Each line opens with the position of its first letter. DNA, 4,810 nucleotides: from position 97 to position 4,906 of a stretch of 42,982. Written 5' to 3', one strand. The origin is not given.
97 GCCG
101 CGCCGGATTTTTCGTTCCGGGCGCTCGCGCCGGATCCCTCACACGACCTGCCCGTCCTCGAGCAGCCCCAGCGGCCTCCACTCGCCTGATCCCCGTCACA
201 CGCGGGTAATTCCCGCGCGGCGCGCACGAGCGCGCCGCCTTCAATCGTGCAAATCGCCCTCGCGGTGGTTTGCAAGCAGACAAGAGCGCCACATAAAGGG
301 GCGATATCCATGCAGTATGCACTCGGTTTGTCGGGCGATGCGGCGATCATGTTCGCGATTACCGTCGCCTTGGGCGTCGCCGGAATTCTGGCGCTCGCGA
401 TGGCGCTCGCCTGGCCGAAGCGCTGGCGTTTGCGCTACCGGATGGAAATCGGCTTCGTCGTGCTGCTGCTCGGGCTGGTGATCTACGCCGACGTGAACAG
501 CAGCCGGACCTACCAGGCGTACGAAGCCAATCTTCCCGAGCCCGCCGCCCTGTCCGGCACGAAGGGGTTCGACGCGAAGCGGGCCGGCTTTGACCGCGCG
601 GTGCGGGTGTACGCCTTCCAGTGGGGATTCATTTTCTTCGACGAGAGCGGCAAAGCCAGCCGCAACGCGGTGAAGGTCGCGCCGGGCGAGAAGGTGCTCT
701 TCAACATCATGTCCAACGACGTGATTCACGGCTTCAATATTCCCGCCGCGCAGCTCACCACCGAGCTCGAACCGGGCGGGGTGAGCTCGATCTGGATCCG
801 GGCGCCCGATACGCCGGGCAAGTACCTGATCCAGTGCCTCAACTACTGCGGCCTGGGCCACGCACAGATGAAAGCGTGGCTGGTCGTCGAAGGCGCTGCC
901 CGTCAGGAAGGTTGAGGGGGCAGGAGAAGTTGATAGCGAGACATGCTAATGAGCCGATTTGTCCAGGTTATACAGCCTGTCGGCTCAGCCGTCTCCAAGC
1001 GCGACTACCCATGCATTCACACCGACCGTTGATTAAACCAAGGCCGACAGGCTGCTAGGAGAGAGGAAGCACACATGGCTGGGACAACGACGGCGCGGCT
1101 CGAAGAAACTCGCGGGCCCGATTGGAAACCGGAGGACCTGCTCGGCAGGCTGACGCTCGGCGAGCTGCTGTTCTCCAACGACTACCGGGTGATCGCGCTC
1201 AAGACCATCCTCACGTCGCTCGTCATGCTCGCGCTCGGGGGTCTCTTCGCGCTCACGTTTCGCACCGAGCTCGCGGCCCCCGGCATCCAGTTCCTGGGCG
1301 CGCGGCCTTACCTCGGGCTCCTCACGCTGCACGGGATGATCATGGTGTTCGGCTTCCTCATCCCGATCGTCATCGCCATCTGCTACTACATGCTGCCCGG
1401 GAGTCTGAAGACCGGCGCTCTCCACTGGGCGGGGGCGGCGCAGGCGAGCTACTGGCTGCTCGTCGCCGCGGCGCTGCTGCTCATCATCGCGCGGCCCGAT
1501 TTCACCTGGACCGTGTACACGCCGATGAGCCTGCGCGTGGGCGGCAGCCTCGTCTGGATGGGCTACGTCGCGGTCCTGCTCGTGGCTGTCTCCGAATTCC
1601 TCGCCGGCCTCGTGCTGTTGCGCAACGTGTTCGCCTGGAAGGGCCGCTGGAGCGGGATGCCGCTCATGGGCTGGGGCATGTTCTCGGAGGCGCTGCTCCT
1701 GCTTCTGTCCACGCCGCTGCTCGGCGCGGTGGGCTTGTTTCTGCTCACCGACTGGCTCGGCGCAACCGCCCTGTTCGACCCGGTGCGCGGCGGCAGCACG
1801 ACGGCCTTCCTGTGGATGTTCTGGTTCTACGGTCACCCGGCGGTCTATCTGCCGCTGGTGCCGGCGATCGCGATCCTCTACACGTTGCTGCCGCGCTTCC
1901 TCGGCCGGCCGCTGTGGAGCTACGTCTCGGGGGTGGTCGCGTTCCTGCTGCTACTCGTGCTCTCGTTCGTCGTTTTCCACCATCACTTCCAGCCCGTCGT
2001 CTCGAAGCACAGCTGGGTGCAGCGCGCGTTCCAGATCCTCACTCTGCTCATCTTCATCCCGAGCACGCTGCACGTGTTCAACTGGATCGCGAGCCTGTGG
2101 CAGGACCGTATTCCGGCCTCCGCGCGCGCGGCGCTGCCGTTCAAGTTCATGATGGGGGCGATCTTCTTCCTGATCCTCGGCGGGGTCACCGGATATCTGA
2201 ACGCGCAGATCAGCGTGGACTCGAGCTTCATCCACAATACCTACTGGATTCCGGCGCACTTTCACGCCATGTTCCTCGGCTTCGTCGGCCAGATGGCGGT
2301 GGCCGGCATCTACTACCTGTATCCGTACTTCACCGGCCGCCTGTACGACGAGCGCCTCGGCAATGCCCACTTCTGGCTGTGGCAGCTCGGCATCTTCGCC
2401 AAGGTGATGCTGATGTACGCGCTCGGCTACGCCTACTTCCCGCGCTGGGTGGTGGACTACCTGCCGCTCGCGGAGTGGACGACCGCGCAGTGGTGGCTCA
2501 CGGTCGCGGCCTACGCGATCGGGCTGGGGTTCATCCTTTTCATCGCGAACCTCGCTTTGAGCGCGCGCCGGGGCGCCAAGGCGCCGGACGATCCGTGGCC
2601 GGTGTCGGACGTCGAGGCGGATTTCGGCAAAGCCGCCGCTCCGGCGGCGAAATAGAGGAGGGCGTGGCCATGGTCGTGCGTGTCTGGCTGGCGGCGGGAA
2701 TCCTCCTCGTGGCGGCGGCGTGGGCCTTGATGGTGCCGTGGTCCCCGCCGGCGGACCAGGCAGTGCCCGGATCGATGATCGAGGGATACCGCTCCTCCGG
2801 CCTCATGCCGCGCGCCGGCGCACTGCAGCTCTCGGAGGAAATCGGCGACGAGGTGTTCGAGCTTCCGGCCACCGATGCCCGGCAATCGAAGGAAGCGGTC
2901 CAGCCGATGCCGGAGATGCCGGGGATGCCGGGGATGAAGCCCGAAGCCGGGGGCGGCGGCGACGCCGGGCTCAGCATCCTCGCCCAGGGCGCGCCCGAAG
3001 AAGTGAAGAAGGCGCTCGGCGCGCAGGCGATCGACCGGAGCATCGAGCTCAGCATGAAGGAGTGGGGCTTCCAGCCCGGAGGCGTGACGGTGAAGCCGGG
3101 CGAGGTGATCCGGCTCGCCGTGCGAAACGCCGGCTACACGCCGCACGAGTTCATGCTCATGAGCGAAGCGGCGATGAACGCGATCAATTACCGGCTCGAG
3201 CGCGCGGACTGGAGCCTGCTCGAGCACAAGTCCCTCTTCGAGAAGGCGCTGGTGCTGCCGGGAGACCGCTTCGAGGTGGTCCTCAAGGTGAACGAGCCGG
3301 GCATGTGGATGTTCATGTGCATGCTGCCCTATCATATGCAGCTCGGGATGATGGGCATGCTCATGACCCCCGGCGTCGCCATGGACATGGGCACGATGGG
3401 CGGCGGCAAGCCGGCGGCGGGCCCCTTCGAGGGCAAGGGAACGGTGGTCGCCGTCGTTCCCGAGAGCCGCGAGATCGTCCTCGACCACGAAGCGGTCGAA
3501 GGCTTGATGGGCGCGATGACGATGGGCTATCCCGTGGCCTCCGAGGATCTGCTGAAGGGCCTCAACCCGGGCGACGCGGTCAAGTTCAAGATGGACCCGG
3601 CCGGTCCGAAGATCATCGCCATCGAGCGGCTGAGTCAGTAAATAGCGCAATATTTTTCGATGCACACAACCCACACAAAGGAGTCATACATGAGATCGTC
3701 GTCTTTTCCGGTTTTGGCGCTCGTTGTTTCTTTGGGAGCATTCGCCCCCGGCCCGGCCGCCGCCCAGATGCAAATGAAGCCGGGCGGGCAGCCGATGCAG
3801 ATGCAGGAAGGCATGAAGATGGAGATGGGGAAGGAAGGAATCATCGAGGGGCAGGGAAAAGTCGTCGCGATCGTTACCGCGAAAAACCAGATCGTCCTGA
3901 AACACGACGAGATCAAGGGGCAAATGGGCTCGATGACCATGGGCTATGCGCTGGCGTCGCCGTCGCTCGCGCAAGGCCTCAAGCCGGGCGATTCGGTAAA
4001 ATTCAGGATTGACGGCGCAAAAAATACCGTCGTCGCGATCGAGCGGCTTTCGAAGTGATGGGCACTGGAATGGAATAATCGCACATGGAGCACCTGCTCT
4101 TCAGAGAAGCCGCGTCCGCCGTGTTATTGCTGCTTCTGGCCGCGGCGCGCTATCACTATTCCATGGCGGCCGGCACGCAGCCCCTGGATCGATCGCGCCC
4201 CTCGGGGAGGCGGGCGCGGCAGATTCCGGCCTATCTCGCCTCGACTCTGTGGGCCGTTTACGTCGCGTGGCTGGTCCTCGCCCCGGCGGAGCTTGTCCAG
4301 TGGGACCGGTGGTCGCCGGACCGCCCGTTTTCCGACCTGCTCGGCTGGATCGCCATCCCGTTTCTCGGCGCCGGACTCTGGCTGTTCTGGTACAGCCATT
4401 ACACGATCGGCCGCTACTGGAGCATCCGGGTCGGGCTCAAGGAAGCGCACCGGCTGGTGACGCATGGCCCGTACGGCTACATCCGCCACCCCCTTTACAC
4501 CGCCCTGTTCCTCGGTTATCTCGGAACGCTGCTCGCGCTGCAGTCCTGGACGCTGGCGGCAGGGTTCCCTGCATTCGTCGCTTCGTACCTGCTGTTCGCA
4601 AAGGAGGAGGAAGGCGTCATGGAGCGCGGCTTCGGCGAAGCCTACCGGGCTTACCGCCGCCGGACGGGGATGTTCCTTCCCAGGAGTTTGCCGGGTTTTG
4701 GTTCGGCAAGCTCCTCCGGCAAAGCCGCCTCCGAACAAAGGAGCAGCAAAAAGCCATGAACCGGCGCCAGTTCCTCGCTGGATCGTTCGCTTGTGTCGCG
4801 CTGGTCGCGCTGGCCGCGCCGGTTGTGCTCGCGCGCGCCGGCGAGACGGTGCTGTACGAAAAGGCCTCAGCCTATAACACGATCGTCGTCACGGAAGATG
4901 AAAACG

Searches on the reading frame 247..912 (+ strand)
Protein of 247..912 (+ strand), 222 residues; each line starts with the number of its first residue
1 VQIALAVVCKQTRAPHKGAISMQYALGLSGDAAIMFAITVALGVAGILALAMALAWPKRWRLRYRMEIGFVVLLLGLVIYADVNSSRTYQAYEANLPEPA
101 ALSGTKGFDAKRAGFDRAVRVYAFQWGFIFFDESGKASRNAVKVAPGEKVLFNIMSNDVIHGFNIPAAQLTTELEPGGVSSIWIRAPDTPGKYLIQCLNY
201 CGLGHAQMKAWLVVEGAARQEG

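Call 63: search_protein_families(library=pfam, proteins=[window:247-912:+], max_evalue=0.0001)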
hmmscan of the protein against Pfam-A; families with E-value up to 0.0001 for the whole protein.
window:247-912:+ (222 aa): 1 family
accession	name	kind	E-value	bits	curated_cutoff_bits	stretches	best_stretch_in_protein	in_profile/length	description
PF00116.26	COX2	-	8.4e-09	35.8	22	1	142-209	48-114/120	Cytochrome C oxidase subunit II, periplasmic domain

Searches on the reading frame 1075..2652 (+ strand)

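Call 14: search_protein_families(library=pfam, proteins=[window:1075-2652:+], max_evalue=0.001)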
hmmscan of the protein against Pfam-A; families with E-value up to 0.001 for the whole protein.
window:1075-2652:+ (526 aa): 1 family
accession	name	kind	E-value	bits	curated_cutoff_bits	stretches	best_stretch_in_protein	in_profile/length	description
PF00115.25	COX1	-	3.7e-90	303.3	34.8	1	40-479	2-434/436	Cytochrome C and Quinol oxidase polypeptide I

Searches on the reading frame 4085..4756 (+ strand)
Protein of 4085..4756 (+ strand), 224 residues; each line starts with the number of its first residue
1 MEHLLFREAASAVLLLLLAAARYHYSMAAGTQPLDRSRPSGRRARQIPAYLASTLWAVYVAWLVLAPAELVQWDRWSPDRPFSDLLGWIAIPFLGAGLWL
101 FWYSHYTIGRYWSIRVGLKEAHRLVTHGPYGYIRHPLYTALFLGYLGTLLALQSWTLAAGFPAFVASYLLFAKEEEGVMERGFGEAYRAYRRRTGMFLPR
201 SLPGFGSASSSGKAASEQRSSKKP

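Call 14: search_protein_families(library=pfam, proteins=[window:4085-4756:+], max_evalue=0.001)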
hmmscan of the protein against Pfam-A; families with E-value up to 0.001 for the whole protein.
window:4085-4756:+ (224 aa): 2 families
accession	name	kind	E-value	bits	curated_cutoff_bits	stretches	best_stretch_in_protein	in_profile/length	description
PF04140.19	ICMT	-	2.4e-12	47.5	24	1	99-176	10-90/95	Isoprenylcysteine carboxyl methyltransferase (ICMT) family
PF04191.18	PEMT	-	3.2e-11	44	25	1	88-185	4-104/105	Phospholipid methyltransferase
